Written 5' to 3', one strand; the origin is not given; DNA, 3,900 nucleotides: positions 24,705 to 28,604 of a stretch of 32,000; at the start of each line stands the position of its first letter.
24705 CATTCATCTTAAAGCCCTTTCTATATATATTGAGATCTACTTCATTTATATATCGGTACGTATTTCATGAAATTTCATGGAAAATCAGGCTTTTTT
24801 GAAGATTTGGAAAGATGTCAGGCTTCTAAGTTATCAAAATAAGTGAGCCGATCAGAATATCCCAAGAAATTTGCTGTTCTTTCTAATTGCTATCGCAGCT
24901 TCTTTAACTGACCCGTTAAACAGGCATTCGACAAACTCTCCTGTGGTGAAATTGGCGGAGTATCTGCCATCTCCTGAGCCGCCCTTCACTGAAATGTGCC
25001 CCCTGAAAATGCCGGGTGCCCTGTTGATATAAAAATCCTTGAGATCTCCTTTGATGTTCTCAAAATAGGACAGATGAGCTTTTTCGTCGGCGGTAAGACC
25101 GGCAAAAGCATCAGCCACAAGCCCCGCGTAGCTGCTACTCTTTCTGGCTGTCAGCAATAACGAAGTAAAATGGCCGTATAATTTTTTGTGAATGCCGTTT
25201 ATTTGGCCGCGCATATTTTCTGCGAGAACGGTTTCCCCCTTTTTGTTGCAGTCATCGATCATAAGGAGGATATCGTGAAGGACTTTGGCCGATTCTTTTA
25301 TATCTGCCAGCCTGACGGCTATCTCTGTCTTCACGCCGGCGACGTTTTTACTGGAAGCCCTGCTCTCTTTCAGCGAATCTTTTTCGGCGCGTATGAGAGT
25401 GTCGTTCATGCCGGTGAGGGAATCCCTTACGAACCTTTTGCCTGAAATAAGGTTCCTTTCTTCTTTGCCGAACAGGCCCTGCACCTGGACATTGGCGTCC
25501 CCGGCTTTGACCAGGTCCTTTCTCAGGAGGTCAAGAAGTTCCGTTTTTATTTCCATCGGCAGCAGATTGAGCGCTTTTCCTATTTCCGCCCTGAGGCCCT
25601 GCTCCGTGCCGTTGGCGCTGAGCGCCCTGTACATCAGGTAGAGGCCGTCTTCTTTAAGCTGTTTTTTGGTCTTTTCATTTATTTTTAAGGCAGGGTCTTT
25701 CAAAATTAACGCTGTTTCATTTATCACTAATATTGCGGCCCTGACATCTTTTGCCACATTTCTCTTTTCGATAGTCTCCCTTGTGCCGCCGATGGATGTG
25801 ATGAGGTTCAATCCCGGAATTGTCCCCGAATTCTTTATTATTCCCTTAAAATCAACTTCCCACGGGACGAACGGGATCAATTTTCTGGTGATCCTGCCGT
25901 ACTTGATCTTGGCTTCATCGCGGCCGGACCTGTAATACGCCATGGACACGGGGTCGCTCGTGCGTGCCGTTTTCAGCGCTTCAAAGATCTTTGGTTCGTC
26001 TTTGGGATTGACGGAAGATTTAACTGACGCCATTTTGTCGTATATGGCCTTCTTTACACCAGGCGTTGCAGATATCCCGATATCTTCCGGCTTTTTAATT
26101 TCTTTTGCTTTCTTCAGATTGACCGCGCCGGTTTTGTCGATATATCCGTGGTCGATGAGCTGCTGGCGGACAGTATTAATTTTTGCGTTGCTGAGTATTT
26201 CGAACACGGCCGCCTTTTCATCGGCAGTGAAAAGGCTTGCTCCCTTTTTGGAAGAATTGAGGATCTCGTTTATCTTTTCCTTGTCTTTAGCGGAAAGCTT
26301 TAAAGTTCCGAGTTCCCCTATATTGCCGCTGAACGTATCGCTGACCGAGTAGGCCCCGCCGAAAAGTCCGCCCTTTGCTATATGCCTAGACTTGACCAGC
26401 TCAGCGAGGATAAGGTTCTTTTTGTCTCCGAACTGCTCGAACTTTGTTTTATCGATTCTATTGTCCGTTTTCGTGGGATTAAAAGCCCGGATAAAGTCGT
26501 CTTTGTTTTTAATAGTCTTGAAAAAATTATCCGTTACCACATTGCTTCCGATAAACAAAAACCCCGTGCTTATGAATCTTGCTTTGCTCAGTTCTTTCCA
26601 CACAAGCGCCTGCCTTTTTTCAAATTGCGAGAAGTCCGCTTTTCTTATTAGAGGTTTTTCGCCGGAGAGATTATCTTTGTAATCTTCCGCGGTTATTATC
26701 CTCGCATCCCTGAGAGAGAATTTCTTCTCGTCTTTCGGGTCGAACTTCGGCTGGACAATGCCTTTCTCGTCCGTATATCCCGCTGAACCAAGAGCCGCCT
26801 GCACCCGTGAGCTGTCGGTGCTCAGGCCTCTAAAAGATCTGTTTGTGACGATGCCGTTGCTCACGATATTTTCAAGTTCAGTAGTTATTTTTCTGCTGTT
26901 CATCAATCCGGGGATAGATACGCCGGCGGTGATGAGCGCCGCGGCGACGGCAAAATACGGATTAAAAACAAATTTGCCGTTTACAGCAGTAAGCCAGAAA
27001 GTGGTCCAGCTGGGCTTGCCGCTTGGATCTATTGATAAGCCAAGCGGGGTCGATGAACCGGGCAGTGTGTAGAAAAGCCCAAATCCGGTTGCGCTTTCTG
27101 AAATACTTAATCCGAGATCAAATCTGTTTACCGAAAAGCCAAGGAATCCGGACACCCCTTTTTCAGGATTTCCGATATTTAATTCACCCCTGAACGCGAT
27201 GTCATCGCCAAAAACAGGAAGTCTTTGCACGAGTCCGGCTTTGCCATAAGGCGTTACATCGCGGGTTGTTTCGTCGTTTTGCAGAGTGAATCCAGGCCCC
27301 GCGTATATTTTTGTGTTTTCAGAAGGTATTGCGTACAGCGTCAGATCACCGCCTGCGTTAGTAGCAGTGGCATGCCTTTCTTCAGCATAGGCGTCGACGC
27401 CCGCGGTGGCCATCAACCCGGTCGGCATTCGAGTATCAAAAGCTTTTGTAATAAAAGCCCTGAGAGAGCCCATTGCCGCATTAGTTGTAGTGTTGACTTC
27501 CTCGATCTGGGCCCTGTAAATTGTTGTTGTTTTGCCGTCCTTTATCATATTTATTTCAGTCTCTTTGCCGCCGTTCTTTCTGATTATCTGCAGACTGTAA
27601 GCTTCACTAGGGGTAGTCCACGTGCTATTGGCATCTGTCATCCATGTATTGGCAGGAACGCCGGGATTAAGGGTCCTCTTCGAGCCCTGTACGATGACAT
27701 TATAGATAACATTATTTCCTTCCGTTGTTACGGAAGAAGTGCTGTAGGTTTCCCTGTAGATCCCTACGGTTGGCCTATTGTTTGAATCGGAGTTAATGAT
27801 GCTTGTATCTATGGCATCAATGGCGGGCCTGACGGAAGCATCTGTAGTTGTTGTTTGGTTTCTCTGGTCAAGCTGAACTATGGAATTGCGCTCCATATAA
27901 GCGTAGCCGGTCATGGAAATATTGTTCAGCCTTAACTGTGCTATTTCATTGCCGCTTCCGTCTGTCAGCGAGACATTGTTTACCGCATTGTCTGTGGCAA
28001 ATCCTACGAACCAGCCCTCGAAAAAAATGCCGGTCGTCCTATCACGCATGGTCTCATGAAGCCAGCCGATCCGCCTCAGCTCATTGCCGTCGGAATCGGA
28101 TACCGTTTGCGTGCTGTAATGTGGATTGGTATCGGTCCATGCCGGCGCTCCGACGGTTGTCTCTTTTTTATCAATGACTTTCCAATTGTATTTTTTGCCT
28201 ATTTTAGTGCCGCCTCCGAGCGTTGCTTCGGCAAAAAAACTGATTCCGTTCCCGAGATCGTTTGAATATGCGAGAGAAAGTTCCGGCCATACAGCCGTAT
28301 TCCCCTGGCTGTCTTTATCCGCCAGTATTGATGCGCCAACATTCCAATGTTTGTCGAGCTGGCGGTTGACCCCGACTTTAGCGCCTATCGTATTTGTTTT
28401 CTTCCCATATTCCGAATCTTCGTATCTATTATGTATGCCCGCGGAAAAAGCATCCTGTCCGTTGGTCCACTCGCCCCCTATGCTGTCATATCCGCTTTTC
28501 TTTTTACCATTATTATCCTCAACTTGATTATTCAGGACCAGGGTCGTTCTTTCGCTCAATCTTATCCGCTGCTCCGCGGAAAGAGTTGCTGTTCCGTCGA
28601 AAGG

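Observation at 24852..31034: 2060-aa giant ORF with an unprecedented-looking domain order: alpha-solenoid, OMP-like beta module, one hydrophobic helix, long helical tail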

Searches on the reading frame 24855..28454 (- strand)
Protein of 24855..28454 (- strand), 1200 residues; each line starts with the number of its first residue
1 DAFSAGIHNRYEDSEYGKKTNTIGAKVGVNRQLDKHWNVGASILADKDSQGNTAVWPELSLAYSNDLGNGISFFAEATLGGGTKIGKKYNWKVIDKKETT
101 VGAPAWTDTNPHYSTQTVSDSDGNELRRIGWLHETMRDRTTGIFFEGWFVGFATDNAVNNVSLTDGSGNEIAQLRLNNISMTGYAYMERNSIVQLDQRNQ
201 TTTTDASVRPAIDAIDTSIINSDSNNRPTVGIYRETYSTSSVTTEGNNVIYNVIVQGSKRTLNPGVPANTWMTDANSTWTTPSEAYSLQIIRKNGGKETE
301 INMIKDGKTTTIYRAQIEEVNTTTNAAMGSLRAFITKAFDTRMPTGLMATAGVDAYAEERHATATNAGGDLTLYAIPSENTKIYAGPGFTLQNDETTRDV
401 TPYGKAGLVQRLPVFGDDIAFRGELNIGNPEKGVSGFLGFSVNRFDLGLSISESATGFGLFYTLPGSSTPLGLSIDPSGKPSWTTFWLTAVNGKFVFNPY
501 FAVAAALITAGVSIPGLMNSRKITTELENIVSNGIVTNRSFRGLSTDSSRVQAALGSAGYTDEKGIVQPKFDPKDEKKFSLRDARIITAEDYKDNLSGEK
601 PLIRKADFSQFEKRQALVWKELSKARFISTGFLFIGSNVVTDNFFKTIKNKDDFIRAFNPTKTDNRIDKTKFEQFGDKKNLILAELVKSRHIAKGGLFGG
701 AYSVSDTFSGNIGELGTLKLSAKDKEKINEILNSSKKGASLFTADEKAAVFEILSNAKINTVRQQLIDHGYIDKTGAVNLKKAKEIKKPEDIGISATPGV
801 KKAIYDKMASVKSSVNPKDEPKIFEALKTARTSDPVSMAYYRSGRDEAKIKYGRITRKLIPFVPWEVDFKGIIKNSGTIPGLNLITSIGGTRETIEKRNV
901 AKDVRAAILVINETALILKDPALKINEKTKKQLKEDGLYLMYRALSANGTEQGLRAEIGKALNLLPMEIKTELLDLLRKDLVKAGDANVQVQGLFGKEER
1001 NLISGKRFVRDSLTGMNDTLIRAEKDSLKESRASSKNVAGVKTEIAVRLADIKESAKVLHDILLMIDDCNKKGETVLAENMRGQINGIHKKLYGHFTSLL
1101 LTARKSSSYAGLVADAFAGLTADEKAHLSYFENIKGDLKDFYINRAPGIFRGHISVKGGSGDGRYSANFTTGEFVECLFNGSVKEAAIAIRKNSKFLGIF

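Call 17: search_protein_representatives(protein=window:24855-28454:-)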
Query: 1200 residues. Proteins with E-value up to 0.001 (for the whole library): 4; up to 1e-10: 1; up to 1e-30: 1. The best 4 are listed.
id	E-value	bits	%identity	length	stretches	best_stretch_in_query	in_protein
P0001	0.0e+00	2673.5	100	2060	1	1-1200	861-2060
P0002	1.4e-10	56.2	28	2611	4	59-350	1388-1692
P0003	4.5e-07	44.6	30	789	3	1084-1188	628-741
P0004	1.4e-06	42.9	32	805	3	924-1048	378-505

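Call 19: list_cluster_members(proteins=[P0002, P0003, P0004])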
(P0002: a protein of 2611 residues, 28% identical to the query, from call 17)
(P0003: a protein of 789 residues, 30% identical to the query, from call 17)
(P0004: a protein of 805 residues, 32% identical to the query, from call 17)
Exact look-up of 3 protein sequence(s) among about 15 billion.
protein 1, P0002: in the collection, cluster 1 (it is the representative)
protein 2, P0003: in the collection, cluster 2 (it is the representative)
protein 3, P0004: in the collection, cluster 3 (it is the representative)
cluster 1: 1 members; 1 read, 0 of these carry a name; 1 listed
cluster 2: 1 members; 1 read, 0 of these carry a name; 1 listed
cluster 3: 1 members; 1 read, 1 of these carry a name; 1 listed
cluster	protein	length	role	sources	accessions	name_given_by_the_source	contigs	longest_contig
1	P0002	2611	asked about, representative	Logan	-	-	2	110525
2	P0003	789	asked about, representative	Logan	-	-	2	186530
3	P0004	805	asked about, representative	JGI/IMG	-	hypothetical protein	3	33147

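Call 20: find_encoding_contigs(protein=P0002, flank=10000, max_places=3)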
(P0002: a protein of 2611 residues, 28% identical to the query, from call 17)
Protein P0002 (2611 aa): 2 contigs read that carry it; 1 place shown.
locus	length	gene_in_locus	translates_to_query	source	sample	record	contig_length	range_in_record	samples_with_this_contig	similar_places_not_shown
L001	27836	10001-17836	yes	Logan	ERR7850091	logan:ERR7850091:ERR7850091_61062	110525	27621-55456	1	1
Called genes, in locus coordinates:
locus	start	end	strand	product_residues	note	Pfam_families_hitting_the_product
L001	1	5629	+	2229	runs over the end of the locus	-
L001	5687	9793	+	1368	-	-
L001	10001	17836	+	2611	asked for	-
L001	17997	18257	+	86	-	-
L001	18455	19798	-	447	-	PF18073:Zn_ribbon_LapB, PF13481:AAA_25, PF03796:DnaB_C (weak), PF06745:ATPase, PF23442:DUF7125, PF13401:AAA_22 (weak), PF05362:Lon_C (weak), PF13541:ChlI, +2 more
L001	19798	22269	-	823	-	PF02861:Clp_N, PF02861:Clp_N, PF13191:AAA_16 (weak), PF00004:AAA, PF17871:AAA_lid_9, PF07724:AAA_2, PF07728:AAA_5, PF10431:ClpB_D2-small, +8 more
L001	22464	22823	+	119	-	PF05635:23S_rRNA_IVP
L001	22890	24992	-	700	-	PF16927:HisKA_7TM, PF02518:HATPase_c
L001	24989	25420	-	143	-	PF13279:4HBT_2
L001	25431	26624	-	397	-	PF01073:3Beta_HSD, PF01370:Epimerase, PF07993:NAD_binding_4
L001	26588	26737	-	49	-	-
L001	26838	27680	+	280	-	PF01209:Ubie_methyltran, PF02353:CMAS, PF05401:NodS (weak), PF13489:Methyltransf_23, PF13847:Methyltransf_31, PF08241:Methyltransf_11, PF08242:Methyltransf_12, PF13649:Methyltransf_25, +3 more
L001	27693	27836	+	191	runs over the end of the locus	PF00583:Acetyltransf_1, PF21926:FeeM, PF13508:Acetyltransf_7 (faint)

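Call 21: find_encoding_contigs(protein=P0003, flank=10000, max_places=3)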
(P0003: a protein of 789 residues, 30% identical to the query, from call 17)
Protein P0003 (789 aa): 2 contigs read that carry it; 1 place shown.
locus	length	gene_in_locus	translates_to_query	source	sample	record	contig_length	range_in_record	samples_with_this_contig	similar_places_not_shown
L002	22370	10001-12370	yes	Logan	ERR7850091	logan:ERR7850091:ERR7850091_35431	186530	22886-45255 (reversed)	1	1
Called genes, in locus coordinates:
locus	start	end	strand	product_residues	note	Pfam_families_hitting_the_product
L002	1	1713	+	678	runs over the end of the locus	PF03483:B3_4, PF03484:B5, PF17759:tRNA_synthFbeta, PF03147:FDX-ACB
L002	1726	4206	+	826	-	PF01624:MutS_I, PF05188:MutS_II, PF05192:MutS_III, PF05190:MutS_IV, PF00488:MutS_V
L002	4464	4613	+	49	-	-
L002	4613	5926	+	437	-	PF04326:SLFN_AlbA_2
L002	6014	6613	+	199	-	-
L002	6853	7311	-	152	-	-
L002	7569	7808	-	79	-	-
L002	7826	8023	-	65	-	-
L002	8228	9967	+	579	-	PF01471:PG_binding_1 (faint), PF16930:Porin_5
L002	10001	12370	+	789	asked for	-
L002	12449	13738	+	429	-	-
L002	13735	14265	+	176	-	PF01476:LysM (faint)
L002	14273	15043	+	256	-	PF00072:Response_reg, PF00486:Trans_reg_C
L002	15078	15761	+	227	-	PF00072:Response_reg, PF00486:Trans_reg_C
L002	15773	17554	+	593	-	PF16736:sCache_like (faint), PF00989:PAS, PF08448:PAS_4 (weak), PF13426:PAS_9, PF00512:HisKA, PF02518:HATPase_c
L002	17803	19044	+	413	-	-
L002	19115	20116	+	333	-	PF01547:SBP_bac_1, PF12849:PBP_like_2, PF12727:PBP_like (faint)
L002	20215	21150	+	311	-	PF00528:BPD_transp_1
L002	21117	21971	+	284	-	PF00528:BPD_transp_1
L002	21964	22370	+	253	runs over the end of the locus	PF02463:SMC_N, PF00005:ABC_tran, PF13304:AAA_21 (faint)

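Call 22: find_encoding_contigs(protein=P0004, flank=10000, max_places=3)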
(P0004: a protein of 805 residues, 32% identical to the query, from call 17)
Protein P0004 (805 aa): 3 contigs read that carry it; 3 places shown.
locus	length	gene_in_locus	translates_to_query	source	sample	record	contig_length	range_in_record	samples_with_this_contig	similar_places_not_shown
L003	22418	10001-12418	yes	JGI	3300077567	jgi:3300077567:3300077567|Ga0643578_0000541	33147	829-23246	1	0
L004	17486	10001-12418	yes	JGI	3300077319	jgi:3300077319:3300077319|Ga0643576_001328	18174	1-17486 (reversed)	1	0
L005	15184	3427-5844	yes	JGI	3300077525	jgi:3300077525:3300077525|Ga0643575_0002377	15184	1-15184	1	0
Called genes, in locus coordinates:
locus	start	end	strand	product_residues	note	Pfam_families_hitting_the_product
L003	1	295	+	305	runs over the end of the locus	PF01479:S4, PF00849:PseudoU_synth_2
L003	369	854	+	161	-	PF02075:RuvC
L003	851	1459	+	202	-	PF01330:RuvA_N, PF00633:HHH (faint), PF14520:HHH_5, PF07499:RuvA_C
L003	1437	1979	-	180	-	PF09419:PGP_phosphatase, PF13419:HAD_2 (faint), PF00702:Hydrolase (weak), PF13242:Hydrolase_like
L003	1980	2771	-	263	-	PF00496:SBP_bac_5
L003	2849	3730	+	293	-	PF12849:PBP_like_2, PF13531:SBP_bac_11, PF12727:PBP_like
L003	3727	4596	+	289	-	PF00528:BPD_transp_1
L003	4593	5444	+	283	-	PF00528:BPD_transp_1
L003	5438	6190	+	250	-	PF00005:ABC_tran, PF13304:AAA_21 (faint)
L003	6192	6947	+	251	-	PF02463:SMC_N (faint), PF13175:AAA_15 (weak), PF00005:ABC_tran, PF13304:AAA_21 (weak)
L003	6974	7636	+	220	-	PF01895:PhoU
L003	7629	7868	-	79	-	-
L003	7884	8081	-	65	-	-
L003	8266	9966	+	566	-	PF16930:Porin_5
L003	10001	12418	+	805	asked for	-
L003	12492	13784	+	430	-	-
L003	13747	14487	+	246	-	PF01476:LysM (faint)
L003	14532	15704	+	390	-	-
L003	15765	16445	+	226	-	PF00072:Response_reg, PF00486:Trans_reg_C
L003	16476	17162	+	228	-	PF00072:Response_reg, PF00486:Trans_reg_C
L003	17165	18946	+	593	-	PF16736:sCache_like, PF00989:PAS, PF08448:PAS_4, PF12860:PAS_7 (faint), PF13426:PAS_9 (faint), PF00512:HisKA, PF02518:HATPase_c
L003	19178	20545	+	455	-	-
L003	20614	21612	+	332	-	PF01547:SBP_bac_1, PF12849:PBP_like_2, PF12727:PBP_like (faint)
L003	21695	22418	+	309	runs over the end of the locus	PF00528:BPD_transp_1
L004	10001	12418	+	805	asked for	-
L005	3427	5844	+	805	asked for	-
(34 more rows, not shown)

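Call 40: search_protein_families(library=pfam, proteins=[P0002, P0003, P0004, L002:8228-9967:+, L003:8266-9966:+, L003:12492-13784:+, L003:13747-14487:+], max_evalue=0.1)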
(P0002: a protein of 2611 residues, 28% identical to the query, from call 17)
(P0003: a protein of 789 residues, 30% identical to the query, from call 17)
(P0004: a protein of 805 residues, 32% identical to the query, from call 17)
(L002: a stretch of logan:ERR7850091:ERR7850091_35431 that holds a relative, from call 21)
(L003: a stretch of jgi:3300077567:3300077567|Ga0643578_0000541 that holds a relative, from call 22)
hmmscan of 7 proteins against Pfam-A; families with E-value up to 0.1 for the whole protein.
P0002 (2611 aa): 6 families
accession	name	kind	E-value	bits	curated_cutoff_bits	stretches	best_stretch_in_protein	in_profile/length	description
PF13424.12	TPR_12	-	9.7e-06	26.1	30.1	1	1001-1071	5-75/77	Tetratricopeptide repeat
PF14559.12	TPR_19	-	0.0015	19.3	25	0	1000-1026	26-52/68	Tetratricopeptide repeat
PF07719.23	TPR_2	-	0.0015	19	27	0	1155-1182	3-30/34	Tetratricopeptide repeat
PF13181.12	TPR_8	-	0.0061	17.1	25.7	0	1001-1028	3-30/34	Tetratricopeptide repeat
PF07721.20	TPR_4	-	0.0099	16.8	27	0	1000-1018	2-20/26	Tetratricopeptide repeat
PF13374.12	TPR_10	-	0.06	13.8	27.5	0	1003-1027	6-30/42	Tetratricopeptide repeat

P0003 (789 aa): 1 family
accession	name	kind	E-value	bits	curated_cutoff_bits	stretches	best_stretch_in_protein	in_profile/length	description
PF23124.1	Xre_MbcA_ParS-like_N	-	0.019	16.1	28.6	0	504-534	33-63/77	Antitoxin Xre/MbcA/ParS-like, N-terminal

P0004 (805 aa): 2 families
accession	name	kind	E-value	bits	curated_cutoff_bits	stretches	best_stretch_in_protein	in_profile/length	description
PF09756.15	DDRGK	-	0.029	14.5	27.8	1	191-286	43-140/188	DDRGK domain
PF04691.17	ApoC-I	-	0.091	13.1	28.3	0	259-282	12-35/61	Apolipoprotein C-I (ApoC-1)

L002:8228-9967:+ (579 aa): 4 families
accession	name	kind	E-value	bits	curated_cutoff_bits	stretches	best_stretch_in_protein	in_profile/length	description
PF16930.11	Porin_5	-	3e-44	151.9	22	3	215-396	157-349/535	Putative porin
PF01471.23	PG_binding_1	-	1.7e-05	25.4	23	1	50-93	2-37/57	Putative peptidoglycan binding domain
PF10677.15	DUF2490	-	0.028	14.6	29.8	0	198-235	87-125/186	Protein of unknown function (DUF2490)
PF09374.15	PG_binding_3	-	0.045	14.4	24.6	1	72-99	13-39/76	Predicted Peptidoglycan domain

L003:8266-9966:+ (566 aa): 4 families
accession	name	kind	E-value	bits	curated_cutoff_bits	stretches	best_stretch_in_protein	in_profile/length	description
PF16930.11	Porin_5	-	1.7e-37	129.6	22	2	413-543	421-535/535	Putative porin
PF23886.1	DUF7239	-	0.0034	18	24.6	1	146-218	16-84/112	Family of unknown function (DUF7239)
PF01471.23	PG_binding_1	-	0.0073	16.9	23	1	50-100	2-44/57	Putative peptidoglycan binding domain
PF16532.11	Phage_tail_NK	-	0.085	12.9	27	0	150-186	5-41/175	Sf6-type phage tail needle knob or tip of some Caudovirales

L003:12492-13784:+ (430 aa): 0 families

L003:13747-14487:+ (246 aa): 1 family
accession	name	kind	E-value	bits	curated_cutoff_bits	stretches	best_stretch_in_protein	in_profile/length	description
PF01476.26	LysM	-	4.7e-06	26.9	20.9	1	44-99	1-42/43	LysM domain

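Call 61: search_protein_families(library=pfam, proteins=[L001:5-5629:+, L001:5687-9793:+, L001:17997-18257:+], max_evalue=0.1)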
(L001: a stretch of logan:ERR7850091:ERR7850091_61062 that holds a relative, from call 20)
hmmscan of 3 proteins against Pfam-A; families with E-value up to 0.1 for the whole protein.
L001:5-5629:+ (1874 aa): 0 families

L001:5687-9793:+ (1368 aa): 0 families

L001:17997-18257:+ (86 aa): 0 families

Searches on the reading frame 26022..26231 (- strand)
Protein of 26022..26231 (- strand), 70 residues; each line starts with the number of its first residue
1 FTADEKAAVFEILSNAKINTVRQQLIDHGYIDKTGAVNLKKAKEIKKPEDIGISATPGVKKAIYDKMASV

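Call 69: search_protein_families(library=pfam, proteins=[window:26022-26231:-], max_evalue=10)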
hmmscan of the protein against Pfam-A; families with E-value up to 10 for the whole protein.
seq(70 aa): 1 family
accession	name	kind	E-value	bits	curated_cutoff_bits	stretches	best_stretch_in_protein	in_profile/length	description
PF00817.25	IMS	-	0.07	13.5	23.2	1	4-53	74-114/148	impB/mucB/samB family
